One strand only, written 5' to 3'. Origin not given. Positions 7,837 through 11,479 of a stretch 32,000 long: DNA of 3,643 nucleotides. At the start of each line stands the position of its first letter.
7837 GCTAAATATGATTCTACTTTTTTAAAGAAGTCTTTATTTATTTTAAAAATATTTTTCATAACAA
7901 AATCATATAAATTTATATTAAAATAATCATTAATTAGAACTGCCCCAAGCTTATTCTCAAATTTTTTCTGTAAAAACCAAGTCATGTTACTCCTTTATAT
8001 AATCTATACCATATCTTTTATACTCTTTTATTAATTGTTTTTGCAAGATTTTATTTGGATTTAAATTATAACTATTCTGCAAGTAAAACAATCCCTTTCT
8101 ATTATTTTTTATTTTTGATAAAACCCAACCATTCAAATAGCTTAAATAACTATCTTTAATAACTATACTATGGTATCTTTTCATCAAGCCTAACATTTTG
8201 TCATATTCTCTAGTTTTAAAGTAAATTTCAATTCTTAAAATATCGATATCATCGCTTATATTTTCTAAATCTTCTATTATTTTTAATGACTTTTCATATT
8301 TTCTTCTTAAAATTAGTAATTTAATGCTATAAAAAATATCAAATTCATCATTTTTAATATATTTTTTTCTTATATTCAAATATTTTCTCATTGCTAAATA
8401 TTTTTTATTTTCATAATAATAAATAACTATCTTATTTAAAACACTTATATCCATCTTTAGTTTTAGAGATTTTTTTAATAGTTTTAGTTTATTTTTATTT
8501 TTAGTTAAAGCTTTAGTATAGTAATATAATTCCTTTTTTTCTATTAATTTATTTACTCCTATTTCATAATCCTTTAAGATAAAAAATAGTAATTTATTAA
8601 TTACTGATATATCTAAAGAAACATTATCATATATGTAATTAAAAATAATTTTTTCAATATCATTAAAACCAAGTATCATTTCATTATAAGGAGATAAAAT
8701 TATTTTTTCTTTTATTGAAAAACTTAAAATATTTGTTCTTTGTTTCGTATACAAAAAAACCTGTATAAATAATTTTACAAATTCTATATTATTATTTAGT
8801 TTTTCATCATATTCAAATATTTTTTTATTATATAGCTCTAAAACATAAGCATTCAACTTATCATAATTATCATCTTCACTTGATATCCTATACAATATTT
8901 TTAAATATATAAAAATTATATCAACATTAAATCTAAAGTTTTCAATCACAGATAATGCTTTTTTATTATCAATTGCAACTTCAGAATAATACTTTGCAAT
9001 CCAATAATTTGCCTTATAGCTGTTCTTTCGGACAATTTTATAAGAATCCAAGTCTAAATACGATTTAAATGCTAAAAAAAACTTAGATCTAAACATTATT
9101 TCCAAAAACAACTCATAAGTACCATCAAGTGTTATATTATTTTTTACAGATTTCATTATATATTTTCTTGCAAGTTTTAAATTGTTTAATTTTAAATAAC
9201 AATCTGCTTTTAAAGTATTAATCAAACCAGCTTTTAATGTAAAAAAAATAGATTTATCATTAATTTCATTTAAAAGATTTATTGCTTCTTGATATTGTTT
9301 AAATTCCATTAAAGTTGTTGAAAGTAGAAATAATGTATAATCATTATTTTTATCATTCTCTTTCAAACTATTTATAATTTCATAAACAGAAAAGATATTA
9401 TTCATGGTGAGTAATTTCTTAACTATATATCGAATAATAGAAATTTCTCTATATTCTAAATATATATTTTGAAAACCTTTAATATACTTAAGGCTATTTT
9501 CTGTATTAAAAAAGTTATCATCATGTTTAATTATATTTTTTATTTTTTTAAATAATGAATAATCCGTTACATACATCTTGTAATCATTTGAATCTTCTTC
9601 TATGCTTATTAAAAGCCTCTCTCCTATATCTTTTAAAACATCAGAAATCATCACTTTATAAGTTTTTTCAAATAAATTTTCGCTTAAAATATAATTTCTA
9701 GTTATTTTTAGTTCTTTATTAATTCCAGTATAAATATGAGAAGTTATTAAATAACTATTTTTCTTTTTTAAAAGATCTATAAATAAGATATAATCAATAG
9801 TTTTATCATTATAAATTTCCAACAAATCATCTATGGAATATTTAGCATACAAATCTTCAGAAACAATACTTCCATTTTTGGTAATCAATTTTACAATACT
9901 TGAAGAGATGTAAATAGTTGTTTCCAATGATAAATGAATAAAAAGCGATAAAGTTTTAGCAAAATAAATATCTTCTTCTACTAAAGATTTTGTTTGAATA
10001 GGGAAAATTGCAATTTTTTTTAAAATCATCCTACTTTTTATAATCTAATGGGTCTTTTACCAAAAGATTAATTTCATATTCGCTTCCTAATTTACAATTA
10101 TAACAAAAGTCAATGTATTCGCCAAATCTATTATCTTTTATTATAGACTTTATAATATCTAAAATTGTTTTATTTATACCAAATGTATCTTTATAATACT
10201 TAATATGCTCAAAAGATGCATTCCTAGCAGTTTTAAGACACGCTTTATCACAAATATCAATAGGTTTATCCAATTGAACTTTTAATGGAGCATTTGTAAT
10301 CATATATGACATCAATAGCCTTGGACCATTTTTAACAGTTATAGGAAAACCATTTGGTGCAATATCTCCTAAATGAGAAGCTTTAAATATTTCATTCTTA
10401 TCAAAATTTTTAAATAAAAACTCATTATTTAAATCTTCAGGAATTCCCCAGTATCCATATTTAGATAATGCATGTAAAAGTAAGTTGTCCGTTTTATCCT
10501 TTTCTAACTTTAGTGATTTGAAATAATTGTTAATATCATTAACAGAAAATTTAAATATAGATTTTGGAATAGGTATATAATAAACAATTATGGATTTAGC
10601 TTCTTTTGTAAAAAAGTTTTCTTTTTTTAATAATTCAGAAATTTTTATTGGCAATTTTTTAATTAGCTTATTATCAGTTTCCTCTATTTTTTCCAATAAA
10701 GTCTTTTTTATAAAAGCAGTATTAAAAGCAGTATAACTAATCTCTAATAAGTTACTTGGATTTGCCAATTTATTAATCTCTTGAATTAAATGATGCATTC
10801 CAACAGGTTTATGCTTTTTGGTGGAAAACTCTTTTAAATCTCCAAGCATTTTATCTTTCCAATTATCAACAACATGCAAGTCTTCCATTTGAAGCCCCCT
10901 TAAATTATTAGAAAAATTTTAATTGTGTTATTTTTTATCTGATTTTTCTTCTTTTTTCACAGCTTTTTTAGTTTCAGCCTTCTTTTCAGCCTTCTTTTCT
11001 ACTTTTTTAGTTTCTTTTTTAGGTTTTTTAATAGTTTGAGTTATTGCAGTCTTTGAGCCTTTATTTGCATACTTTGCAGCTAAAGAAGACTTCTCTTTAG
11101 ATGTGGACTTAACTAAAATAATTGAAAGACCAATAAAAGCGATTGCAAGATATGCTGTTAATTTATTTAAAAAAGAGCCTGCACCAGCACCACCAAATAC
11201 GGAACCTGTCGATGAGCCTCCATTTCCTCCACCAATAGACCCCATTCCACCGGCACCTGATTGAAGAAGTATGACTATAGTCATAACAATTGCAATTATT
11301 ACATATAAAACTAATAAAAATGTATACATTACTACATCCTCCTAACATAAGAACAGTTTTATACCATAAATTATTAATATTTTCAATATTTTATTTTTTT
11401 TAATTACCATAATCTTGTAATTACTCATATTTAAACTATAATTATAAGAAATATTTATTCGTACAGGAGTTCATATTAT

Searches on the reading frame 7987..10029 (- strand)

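Call 60: search_protein_families(library=pfam, proteins=[window:7987-10029:-], max_evalue=0.01)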
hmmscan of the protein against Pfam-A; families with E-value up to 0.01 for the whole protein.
window:7987-10029:- (680 aa): 2 families
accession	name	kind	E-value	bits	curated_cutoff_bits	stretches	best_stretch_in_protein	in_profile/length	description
PF12895.13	ANAPC3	-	8.3e-05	23.2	27.2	0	226-291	19-79/82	Anaphase-promoting complex, cyclosome, subunit 3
PF14559.12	TPR_19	-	0.0035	18.1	25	0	226-257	21-52/68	Tetratricopeptide repeat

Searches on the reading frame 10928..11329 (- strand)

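Call 60: search_protein_families(library=pfam, proteins=[window:10928-11329:-], max_evalue=0.01)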
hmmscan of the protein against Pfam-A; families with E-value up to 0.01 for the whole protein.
window:10928-11329:- (133 aa): 1 family
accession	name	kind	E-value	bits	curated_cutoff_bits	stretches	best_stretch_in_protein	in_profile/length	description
PF03840.19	SecG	-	1.3e-16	60.9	29.2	1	4-73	1-68/70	Preprotein translocase SecG subunit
